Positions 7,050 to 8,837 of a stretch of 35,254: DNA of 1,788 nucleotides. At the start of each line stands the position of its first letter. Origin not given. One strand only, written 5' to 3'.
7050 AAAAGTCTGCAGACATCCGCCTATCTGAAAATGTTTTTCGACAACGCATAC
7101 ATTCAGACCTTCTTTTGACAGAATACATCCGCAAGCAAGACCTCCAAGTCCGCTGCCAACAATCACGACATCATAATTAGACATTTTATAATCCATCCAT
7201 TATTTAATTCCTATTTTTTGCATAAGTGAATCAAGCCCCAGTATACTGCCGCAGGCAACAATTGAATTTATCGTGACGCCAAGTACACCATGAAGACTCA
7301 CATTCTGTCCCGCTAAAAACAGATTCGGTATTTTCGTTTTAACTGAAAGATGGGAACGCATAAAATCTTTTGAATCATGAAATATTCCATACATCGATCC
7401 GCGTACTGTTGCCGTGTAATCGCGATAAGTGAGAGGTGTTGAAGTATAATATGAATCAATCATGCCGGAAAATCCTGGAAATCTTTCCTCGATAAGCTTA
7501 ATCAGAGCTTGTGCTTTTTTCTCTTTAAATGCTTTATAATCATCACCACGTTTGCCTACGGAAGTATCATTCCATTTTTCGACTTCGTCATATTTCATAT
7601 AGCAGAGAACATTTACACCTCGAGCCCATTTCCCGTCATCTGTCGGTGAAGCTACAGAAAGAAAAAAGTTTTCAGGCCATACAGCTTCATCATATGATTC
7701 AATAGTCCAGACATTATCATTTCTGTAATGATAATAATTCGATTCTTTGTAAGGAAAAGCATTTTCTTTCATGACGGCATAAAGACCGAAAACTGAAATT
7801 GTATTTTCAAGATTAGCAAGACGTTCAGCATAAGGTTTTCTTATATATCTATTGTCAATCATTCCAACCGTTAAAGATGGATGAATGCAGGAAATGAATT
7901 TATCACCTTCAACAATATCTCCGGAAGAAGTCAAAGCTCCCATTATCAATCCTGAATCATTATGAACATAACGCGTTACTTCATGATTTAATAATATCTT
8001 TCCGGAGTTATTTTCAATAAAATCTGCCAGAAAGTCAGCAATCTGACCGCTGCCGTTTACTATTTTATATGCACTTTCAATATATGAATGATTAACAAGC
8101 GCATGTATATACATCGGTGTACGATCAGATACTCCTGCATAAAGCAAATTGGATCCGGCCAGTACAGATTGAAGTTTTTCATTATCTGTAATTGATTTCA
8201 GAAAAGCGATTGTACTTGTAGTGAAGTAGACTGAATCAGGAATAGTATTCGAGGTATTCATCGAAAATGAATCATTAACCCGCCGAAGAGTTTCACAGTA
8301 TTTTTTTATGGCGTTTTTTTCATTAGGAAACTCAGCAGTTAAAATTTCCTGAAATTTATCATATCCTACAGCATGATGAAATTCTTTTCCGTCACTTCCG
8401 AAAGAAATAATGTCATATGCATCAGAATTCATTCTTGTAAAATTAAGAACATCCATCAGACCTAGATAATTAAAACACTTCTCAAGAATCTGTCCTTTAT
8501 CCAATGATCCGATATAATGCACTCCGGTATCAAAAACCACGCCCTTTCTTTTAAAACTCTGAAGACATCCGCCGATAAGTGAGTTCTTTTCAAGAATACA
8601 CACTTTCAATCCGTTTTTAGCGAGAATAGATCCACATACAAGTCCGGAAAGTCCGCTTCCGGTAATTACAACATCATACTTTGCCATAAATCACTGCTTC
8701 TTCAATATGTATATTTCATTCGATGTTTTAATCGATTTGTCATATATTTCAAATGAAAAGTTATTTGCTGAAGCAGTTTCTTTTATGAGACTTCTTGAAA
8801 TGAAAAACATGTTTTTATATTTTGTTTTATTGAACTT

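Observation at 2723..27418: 22-gene co-directional flexirubin / aryl-polyene-type biosynthetic cluster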

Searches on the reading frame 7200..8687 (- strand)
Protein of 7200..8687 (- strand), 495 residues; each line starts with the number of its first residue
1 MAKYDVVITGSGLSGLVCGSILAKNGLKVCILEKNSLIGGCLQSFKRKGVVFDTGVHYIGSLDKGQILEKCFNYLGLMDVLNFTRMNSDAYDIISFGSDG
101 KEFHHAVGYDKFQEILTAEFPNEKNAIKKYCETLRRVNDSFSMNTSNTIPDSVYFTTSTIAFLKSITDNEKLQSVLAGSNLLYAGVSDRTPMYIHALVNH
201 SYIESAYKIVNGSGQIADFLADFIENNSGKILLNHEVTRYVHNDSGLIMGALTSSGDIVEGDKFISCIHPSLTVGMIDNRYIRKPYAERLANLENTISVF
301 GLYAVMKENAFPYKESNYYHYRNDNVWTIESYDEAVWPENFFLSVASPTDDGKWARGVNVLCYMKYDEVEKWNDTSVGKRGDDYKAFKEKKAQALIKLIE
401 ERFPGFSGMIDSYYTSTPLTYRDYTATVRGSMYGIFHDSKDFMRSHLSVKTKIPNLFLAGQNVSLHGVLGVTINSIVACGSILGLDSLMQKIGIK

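Call 5: search_protein_families(library=pfam, proteins=[window:7200-8687:-], max_evalue=0.01)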
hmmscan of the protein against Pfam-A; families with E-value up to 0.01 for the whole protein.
window:7200-8687:- (495 aa): 11 families
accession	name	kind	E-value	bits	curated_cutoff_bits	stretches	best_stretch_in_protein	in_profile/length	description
PF01593.30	Amino_oxidase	-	3.5e-15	56.7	19.8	1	13-310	1-295/443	Flavin containing amine oxidoreductase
PF13450.12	NAD_binding_8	-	4.3e-14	53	21.9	1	8-74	1-67/68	NAD(P)-binding Rossmann-like domain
PF01946.23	Thi4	-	2.7e-07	30.5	26.2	1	2-41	16-56/235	Thi4 family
PF00890.30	FAD_binding_2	-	3.5e-06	26.9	20.4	1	5-44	1-38/414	FAD binding domain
PF01266.30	DAO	-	6.6e-06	26.3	27.9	1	5-40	1-37/353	FAD dependent oxidoreductase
PF12831.13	FAD_oxidored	-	6.3e-05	22.9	27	1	5-42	1-38/416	FAD dependent oxidoreductase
PF03486.20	HI0933_like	-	0.0001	22.3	50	1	5-39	2-36/244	HI0933-like protein Rossmann domain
PF01494.25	FAD_binding_3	-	0.00014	21.6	22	1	3-35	1-33/349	FAD binding domain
PF07992.20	Pyr_redox_2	-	0.00046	20.1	26.1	0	4-43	1-42/291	Pyridine nucleotide-disulphide oxidoreductase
PF00070.33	Pyr_redox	-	0.00099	20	22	0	6-38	2-34/82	Pyridine nucleotide-disulphide oxidoreductase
PF00996.24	GDI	-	0.0052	15.8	23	0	3-44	4-45/436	GDP dissociation inhibitor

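Call 8: search_protein_families(library=ncbifam, proteins=[window:7200-8687:-], max_evalue=0.001)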
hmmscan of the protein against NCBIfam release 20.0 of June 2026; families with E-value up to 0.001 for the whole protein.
window:7200-8687:- (495 aa): 32 families (the best 25 are shown)
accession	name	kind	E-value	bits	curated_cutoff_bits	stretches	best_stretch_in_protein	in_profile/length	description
TIGR02733.1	desat_CrtD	equivalog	6.5e-38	130.6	549.7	2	166-480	181-486/492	C-3',4' desaturase CrtD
TIGR02730.1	carot_isom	equivalog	4.4e-31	108.3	586.9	2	165-481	179-486/493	carotenoid isomerase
NF058655.1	CrtID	equivalog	1.1e-14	54.2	640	1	6-354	1-360/478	bifunctional phytoene desaturase/3,4-desaturase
TIGR02734.1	crtI_fam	subfamily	3e-14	52.6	238.1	1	6-138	1-129/504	phytoene desaturase family protein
NF042421.1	hydcarot_desat_CrtD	equivalog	2.2e-13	49.5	500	1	6-135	4-128/487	1-hydroxycarotenoid 3,4-desaturase CrtD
NF005560.0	PRK07233.1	equivalog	5.3e-13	48.6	252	1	6-85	3-80/435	hypothetical protein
NF045637.1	carotdesatCrtDProt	equivalog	1.3e-10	40.5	580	1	6-461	1-460/485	1-hydroxycarotenoid 3,4-desaturase CrtD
NF005548.0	PRK07208.1-4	equivalog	4.2e-10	38.8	389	1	3-58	3-58/488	hypothetical protein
TIGR00292.1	TIGR00292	equivalog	3.6e-09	36.2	148.3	1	2-41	20-59/254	sulfide-dependent adenosine diphosphate thiazole synthase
NF045689.1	BCarotKetCrtO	equivalog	8e-08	31.3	1000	1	1-41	1-41/563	beta-carotene ketolase CrtO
TIGR03467.1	HpnE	equivalog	3.7e-07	29.8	283.05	1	6-58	1-55/430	hydroxysqualene dehydroxylase HpnE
TIGR00031.1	UDP-GALP_mutase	equivalog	1e-06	28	303.75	1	3-57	1-57/378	UDP-galactopyranose mutase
NF005545.0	PRK07208.1-1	equivalog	1.3e-06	27.1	451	1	3-61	7-66/504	hypothetical protein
TIGR00562.1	proto_IX_ox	equivalog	1.5e-06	27.1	97.85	1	3-81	2-80/470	protoporphyrinogen oxidase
NF004945.0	PRK06292.2-3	equivalog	4.6e-06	25.8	494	1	1-43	1-43/457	dihydrolipoyl dehydrogenase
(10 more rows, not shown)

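Call 38: search_solved_structures(query=window:7200-8687:-, max_evalue=0.001)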
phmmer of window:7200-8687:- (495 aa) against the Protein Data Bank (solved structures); distinct sequences matched with E-value up to 0.001: 21.
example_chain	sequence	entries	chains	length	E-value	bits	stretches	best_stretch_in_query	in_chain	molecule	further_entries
4rep_A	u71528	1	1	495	1.3e-11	47.3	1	6-141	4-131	Gamma-carotene desaturase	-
3nrn_A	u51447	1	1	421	7e-08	35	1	6-67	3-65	uncharacterized protein PF1083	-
2bxr_A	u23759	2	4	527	3.7e-06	29.3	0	4-63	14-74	AMINE OXIDASE [FLAVIN-CONTAINING] A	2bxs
2z5x_A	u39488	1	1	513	3.8e-06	29.3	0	4-63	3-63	Amine oxidase [flavin-containing] A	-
2z5y_A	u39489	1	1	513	3.8e-06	29.2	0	4-63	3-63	Amine oxidase [flavin-containing] A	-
7koe_C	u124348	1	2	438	1.3e-05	27.5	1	3-39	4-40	Electron transfer flavoprotein-quinone oxidoreductase FixC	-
3urh_A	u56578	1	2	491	8e-05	24.9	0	2-42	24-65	Dihydrolipoyl dehydrogenase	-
5mog_A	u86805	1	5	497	0.00012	24.3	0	5-83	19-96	Phytoene dehydrogenase, chloroplastic/chromoplastic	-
3p1w_A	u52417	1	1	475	0.00015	24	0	3-44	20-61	RabGDI protein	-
2xfo_A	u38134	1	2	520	0.00019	23.6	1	3-68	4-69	Amine oxidase [flavin-containing] B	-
2bk4_A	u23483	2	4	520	0.00019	23.6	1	3-68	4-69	AMINE OXIDASE [FLAVIN-CONTAINING] B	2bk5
2c75_A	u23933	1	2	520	0.0002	23.6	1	3-68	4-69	AMINE OXIDASE (FLAVIN-CONTAINING) B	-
1gos_A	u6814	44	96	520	0.0002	23.6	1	3-68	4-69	MONOAMINE OXIDASE | AMINE OXIDASE [FLAVIN-CONTAINING] B | AMINE OXIDASE (FLAVIN-CONTAINING) B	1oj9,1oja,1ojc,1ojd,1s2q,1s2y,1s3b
2c73_A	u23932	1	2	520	0.0002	23.6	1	3-68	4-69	AMINE OXIDASE (FLAVIN-CONTAINING) B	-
2c72_A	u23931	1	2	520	0.0002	23.6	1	3-68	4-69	AMINE OXIDASE (FLAVIN-CONTAINING) B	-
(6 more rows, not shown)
